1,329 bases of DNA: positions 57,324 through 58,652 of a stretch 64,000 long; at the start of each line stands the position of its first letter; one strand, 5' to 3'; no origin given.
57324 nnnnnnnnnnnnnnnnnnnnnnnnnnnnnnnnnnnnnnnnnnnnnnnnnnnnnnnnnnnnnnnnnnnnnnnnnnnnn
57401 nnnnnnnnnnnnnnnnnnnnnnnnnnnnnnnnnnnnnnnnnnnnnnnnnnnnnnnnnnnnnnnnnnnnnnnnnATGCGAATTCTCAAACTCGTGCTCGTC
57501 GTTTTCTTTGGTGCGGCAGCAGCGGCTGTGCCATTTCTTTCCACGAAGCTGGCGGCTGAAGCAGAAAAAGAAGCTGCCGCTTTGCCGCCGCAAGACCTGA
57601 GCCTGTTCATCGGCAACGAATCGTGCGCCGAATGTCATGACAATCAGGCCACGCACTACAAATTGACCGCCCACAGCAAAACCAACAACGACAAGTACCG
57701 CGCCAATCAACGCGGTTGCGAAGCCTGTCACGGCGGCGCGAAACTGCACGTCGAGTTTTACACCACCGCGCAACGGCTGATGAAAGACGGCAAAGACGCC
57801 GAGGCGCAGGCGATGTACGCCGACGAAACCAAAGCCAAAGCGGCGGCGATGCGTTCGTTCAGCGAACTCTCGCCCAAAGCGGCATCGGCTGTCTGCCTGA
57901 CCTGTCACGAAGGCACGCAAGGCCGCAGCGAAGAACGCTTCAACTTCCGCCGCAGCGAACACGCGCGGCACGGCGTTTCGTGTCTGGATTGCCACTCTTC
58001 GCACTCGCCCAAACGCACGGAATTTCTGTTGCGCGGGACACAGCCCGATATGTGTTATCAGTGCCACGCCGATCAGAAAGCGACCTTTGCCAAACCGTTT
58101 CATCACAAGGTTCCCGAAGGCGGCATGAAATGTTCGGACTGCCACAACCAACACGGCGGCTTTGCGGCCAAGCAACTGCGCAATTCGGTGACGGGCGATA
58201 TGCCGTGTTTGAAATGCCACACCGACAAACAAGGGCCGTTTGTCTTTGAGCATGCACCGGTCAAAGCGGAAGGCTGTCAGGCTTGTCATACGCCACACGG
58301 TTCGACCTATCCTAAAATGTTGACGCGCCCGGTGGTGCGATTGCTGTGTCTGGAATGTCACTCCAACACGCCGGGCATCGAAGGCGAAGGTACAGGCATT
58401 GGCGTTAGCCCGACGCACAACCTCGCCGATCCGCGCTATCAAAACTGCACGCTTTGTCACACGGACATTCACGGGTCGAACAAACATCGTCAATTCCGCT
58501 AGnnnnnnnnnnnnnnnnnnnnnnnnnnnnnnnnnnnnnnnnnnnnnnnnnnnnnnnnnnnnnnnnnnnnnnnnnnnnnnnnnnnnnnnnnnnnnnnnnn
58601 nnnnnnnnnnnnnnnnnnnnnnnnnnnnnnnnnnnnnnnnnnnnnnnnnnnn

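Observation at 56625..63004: Porin-cytochrome conduit (MtrAB/MtoAB-like) in one operon with a Rieske/cytochrome b complex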

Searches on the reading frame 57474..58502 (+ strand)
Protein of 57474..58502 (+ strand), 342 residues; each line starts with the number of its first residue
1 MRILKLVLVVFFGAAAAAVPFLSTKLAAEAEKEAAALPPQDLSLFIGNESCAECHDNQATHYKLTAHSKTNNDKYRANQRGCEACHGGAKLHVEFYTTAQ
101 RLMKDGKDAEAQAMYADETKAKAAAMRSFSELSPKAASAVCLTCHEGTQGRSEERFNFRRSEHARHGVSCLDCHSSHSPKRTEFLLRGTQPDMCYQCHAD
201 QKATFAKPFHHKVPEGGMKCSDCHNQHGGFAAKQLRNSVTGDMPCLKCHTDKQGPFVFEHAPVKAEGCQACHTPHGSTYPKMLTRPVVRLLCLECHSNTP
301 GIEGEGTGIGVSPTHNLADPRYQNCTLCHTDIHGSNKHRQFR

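Call 5: search_protein_families(library=pfam, proteins=[window:57474-58502:+], max_evalue=0.01)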
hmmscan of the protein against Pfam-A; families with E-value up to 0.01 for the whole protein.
window:57474-58502:+ (342 aa): 8 families
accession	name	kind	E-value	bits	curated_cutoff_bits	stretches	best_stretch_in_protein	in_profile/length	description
PF09699.15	Paired_CXXCH_1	-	7.5e-28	96.4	20.6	3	260-299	1-39/41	Doubled CXXCH motif (Paired_CXXCH_1)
PF14537.11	Cytochrom_c3_2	-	4.7e-16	59.5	25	4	163-250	2-79/79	Cytochrome c3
PF14522.11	Cytochrome_C7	-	2.3e-13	50.2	24.8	2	209-273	7-67/67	Cytochrome c7 and related cytochrome c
PF22113.1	Mtrc-MtrF_II-IV_dom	-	7.3e-10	39.1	30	1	70-177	72-166/176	Outer membrane cytochrome MtrC/MtrF-like, domains II/IV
PF02085.21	Cytochrom_CIII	-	5.6e-07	30.3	22.9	1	133-198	41-101/101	Class III cytochrome C family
PF13435.11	Cytochrome_C554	-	2.1e-05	25.8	20.8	0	50-72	1-23/84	Cytochrome c554 and c-prime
PF22678.1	Cytochrom_c_NrfB-like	-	2.7e-05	25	27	0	190-228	32-69/89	Cytochrome c-type protein NrfB-like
PF14260.11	zf-C4pol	-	0.0066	17.1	28.9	1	49-88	11-51/70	C4-type zinc-finger of DNA polymerase delta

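Call 6: search_protein_families(library=ncbifam, proteins=[window:57474-58502:+], max_evalue=0.01)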
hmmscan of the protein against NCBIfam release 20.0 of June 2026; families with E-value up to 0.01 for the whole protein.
window:57474-58502:+ (342 aa): 9 families
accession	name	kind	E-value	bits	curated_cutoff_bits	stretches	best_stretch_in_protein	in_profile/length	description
TIGR03508.1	decahem_SO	subfamily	1.2e-72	244.5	192.2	1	47-338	1-257/258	DmsE family decaheme c-type cytochrome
NF041028.1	decahem_GSU2203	exception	3.8e-61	207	325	1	25-336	13-302/317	GSU2203 family decaheme c-type cytochrome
TIGR01905.1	paired_CXXCH_1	subfamily_domain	2.4e-24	84.9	25.2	3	260-298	1-38/41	doubled CXXCH domain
TIGR03153.1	cytochr_NrfH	equivalog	4.8e-07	29.9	134.2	1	188-299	25-136/138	cytochrome c nitrite reductase small subunit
NF041198.1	UshA_like_PCGU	equivalog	6.2e-06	25.1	275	2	33-70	392-430/519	UshA-like (seleno)protein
NF008659.0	PRK11659.1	equivalog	2.1e-05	24.3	184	1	46-203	44-172/188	cytochrome c nitrite reductase pentaheme subunit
TIGR03146.1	cyt_nit_nrfB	equivalog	0.00046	20.5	166.6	1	48-202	11-145/145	cytochrome c nitrite reductase pentaheme subunit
NF040967.1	cytc_ExtN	equivalog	0.00063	18.7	200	0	162-212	33-83/415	selenite/tellurite reduction operon c-type cytochrome ExtN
NF040968.1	FeS_ExtO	equivalog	0.00065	18.6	200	0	165-212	36-83/416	selenite/tellurite reduction operon b-type cytochrome iron-sulfur cluster-binding subunit ExtO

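Call 8: search_solved_structures(query=window:57474-58502:+, max_evalue=0.001, show_alignments=1)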
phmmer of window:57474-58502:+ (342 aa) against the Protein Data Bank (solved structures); distinct sequences matched with E-value up to 0.001: 2.
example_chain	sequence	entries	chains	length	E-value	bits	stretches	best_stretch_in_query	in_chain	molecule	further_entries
6r2q_A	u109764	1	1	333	2.4e-30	109.4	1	130-337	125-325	Cystathionine beta-synthase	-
2ozy_A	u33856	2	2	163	0.00092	22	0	133-255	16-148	Cytochrome c-type protein nrfB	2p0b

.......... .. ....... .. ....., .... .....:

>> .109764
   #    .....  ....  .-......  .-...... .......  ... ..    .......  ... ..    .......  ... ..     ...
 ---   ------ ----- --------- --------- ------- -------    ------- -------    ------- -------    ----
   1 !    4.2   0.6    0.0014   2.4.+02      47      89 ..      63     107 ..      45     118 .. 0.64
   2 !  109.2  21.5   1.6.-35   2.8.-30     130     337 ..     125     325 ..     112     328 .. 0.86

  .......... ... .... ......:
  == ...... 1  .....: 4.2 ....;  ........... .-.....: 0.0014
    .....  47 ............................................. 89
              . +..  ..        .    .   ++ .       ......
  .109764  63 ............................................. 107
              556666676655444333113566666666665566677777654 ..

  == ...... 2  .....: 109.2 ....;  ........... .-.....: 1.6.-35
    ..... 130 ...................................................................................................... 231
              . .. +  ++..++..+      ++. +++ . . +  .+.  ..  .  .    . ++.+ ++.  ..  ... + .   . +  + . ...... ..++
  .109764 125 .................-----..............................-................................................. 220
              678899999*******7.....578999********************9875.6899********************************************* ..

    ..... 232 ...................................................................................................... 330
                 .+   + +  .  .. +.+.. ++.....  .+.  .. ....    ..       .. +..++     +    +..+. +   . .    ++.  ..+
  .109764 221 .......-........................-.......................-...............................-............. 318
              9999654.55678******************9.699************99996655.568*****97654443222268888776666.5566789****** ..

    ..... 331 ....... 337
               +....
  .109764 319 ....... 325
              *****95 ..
